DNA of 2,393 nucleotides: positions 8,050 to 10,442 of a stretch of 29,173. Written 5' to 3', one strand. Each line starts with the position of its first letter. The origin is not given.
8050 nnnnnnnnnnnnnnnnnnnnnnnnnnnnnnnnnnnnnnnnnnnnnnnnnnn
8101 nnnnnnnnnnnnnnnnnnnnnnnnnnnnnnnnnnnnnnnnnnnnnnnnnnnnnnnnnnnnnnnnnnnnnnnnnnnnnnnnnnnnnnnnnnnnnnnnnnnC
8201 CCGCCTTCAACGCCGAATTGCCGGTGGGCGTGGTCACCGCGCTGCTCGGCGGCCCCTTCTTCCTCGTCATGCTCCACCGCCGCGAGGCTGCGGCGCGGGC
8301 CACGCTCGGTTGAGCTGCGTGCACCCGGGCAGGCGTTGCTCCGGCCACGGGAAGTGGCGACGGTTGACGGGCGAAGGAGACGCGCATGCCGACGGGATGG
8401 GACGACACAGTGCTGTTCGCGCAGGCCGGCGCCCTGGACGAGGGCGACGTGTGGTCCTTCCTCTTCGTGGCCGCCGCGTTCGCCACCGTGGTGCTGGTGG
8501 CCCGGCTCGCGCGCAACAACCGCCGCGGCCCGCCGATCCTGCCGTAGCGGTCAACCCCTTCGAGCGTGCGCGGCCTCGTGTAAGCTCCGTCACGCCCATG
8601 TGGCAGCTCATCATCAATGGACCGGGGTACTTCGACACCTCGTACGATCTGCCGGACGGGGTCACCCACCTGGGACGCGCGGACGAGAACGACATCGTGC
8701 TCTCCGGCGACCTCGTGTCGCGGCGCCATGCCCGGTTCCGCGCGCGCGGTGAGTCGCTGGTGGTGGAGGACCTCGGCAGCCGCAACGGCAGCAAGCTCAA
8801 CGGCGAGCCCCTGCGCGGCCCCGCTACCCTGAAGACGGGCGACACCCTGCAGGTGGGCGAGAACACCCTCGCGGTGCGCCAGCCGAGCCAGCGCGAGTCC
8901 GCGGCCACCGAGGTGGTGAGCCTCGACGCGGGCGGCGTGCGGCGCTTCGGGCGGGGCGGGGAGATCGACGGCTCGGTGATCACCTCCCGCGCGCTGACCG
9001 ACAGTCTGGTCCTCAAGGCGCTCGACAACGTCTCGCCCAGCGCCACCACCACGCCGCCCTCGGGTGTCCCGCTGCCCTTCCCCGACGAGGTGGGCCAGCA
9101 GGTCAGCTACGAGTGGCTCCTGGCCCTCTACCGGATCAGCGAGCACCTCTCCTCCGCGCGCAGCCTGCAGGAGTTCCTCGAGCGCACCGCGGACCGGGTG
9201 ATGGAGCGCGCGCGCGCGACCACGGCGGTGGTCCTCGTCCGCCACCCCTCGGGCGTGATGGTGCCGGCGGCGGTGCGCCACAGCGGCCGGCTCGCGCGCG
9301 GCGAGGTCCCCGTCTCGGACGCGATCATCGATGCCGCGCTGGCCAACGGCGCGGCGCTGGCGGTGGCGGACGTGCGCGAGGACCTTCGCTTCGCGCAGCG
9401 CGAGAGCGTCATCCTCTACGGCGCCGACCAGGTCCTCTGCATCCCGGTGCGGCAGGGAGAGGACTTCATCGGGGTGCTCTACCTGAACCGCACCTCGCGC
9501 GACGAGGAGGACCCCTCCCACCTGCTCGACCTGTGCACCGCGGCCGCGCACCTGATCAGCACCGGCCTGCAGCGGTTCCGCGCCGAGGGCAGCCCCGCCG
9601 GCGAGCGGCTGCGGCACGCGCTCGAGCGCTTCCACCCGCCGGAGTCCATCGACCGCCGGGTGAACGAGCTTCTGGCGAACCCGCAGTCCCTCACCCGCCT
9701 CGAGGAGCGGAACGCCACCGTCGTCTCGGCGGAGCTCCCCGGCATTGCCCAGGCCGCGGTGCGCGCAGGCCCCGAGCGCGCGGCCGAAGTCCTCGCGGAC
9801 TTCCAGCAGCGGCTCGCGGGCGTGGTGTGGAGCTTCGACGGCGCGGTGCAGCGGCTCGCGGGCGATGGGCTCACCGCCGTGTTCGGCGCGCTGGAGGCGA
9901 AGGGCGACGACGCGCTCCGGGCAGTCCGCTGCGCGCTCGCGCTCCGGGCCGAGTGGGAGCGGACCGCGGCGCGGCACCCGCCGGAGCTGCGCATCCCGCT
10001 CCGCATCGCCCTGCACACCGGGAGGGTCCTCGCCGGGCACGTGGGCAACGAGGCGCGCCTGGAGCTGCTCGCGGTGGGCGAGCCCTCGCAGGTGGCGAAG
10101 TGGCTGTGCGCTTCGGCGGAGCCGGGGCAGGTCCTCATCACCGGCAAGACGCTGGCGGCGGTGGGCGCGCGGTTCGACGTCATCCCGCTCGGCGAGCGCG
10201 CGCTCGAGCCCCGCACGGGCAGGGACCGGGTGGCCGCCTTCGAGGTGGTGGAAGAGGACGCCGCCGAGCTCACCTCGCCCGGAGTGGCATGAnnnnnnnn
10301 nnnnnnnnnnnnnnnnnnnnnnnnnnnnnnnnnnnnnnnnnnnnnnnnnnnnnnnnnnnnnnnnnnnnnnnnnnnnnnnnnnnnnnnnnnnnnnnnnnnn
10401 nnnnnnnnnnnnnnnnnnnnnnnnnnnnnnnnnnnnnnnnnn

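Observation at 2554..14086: Phospho-signalling module (FHA-GAF-pseudocyclase + membrane Ser/Thr kinase + micro-protein) inserted inside a riboswitch-controlled B12 import operon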

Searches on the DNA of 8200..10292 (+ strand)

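Call 29: search_rna_families(sources=[L001, L024, L067, L048, L043, L032], threshold=gathering)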
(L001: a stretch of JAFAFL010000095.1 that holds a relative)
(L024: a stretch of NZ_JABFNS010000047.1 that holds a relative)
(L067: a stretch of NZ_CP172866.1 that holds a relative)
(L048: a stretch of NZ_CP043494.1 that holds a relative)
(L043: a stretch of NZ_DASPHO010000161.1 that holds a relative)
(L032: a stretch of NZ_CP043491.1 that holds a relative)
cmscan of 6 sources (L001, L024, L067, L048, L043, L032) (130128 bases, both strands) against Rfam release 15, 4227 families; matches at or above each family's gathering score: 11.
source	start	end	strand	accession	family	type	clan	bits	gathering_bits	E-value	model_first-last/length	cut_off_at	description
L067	4309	4532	+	RF00174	Cobalamin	Cis-reg; riboswitch;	CL00101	95.1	31.5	4.3e-22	1-189/189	no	Cobalamin riboswitch aptamer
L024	6845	7056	+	RF00174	Cobalamin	Cis-reg; riboswitch;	CL00101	92.4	31.5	2.5e-21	1-189/189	no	Cobalamin riboswitch aptamer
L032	7150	7371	+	RF00174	Cobalamin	Cis-reg; riboswitch;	CL00101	81.5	31.5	3.2e-18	1-189/189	no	Cobalamin riboswitch aptamer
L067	400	634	+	RF00174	Cobalamin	Cis-reg; riboswitch;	CL00101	74.6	31.5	3.1e-16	1-189/189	no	Cobalamin riboswitch aptamer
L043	908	1145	+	RF00174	Cobalamin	Cis-reg; riboswitch;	CL00101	69.2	31.5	1.1e-14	1-189/189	no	Cobalamin riboswitch aptamer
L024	920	1166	+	RF00174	Cobalamin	Cis-reg; riboswitch;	CL00101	64.7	31.5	2.2e-13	1-189/189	no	Cobalamin riboswitch aptamer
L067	7343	7502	+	RF00174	Cobalamin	Cis-reg; riboswitch;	CL00101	64.5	31.5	2.5e-13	1-189/189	no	Cobalamin riboswitch aptamer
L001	3888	4125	+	RF00174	Cobalamin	Cis-reg; riboswitch;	CL00101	63.7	31.5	4.2e-13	1-189/189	no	Cobalamin riboswitch aptamer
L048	7639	7713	+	RF00005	tRNA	Gene; tRNA;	CL00001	60.5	29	2.6e-10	1-71/71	no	tRNA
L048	7546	7620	+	RF00005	tRNA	Gene; tRNA;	CL00001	55.8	29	5.1e-09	1-71/71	no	tRNA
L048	7463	7535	+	RF00005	tRNA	Gene; tRNA;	CL00001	50.8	29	1.2e-07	1-71/71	no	tRNA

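Call 30: search_rna_families(sources=[L011, L057, L071, L045, L005, L015, L012], threshold=gathering)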
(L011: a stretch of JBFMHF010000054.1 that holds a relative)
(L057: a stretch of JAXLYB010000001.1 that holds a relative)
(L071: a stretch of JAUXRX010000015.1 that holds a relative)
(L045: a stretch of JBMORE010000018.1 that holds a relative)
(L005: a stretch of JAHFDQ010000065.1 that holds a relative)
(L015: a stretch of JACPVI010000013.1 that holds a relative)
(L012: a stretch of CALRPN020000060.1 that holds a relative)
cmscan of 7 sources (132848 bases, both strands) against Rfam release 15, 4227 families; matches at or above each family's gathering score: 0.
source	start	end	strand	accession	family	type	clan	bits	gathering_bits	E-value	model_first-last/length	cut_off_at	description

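Call 31: search_rna_families(source=window, start=8200, end=8700, threshold=evalue, max_evalue=1)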
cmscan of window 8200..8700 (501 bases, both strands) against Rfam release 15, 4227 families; matches with E-value up to 1: 2.
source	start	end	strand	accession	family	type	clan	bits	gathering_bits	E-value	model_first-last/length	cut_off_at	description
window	8422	8507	+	RF00957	mir-663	Gene; miRNA;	-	20.5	75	0.68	1-90/90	no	mir-663 microRNA precursor family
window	8428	8475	-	RF03101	RAGATH-31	Gene; sRNA;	-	20.4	71.8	0.24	1-54/54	no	RAGATH-31 RNA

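Call 76: search_rna_families(sources=[L081, L082], threshold=gathering)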
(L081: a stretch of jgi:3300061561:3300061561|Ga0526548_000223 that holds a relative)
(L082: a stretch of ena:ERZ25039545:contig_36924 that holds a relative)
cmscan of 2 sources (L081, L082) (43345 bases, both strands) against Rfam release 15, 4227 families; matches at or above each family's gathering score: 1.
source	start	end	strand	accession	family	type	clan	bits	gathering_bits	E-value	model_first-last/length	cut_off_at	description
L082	1336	1569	+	RF00174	Cobalamin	Cis-reg; riboswitch;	CL00101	63.5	31.5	1.6e-13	1-189/189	no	Cobalamin riboswitch aptamer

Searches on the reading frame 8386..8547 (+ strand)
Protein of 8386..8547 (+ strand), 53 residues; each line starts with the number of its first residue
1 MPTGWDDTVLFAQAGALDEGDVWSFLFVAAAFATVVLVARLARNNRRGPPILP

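Call 7: search_protein_families(library=pfam, proteins=[window:8386-8547:+], max_evalue=0.01)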
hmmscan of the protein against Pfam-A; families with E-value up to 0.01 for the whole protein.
window:8386-8547:+ (53 aa): 0 families

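Call 8: search_protein_families(library=ncbifam, proteins=[window:8386-8547:+], max_evalue=0.01)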
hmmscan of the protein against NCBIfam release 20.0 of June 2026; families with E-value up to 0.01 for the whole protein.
window:8386-8547:+ (53 aa): 0 families

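Call 60: search_protein_representatives(protein=window:8386-8547:+)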
Query: 53 residues. Proteins with E-value up to 0.001 (for the whole library): 4; up to 1e-10: 1; up to 1e-30: 0. The best 4 are listed.
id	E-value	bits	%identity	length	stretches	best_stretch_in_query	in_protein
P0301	1.0e-27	109.8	98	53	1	1-53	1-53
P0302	1.1e-08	50.4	-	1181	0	-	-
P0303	6.4e-06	41.8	50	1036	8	1-15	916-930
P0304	9.6e-04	35.0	63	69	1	17-51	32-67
